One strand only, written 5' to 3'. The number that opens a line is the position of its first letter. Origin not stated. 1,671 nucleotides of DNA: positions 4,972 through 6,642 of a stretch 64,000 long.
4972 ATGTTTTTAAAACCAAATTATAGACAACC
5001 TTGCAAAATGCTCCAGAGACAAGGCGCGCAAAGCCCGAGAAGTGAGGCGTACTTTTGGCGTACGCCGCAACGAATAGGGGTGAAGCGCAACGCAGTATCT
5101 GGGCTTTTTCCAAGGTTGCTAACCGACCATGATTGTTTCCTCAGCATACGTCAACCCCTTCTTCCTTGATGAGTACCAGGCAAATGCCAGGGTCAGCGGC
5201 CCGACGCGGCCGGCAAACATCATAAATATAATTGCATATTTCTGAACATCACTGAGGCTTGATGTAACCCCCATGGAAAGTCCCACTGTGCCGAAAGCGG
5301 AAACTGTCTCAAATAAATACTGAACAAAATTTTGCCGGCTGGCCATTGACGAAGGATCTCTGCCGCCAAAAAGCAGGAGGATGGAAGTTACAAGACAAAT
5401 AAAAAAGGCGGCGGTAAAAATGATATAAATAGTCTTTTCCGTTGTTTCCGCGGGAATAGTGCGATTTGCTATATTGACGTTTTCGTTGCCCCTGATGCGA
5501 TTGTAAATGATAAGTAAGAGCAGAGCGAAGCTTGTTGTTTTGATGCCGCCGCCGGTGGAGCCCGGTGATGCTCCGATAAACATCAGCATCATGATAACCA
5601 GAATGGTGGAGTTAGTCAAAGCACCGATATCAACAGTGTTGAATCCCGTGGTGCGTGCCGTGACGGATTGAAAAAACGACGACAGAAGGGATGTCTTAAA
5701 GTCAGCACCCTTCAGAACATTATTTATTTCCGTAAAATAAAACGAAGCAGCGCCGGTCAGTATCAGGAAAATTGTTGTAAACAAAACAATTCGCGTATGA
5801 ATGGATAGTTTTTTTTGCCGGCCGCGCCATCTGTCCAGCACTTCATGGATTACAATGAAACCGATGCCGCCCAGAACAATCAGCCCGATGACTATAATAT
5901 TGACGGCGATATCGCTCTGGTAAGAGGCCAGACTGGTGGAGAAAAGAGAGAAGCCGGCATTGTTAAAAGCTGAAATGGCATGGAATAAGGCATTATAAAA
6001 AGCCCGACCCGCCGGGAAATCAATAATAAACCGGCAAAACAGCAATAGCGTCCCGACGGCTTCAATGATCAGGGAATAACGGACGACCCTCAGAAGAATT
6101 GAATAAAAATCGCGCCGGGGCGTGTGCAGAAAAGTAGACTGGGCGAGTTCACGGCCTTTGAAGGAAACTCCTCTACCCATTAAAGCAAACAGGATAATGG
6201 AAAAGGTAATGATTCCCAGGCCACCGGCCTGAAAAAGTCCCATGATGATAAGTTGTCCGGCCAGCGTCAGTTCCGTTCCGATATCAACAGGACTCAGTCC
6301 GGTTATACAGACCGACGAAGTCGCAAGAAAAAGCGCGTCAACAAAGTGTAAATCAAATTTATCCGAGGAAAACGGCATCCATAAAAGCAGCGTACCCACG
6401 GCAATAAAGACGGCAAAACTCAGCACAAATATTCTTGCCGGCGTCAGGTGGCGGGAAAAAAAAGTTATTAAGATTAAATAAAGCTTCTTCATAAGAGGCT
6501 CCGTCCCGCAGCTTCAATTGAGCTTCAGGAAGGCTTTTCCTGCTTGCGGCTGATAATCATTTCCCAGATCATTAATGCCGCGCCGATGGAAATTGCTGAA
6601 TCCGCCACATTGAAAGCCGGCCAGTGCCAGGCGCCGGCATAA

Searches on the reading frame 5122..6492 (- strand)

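Call 38: search_protein_families(library=pfam, proteins=[window:5122-6492:-], max_evalue=0.00001)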
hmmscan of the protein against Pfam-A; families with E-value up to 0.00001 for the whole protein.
window:5122-6492:- (457 aa): 1 family
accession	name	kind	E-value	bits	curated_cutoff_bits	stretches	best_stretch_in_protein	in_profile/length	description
PF02386.22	TrkH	-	3.4e-60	204.4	27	1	25-436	42-487/502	Cation transport protein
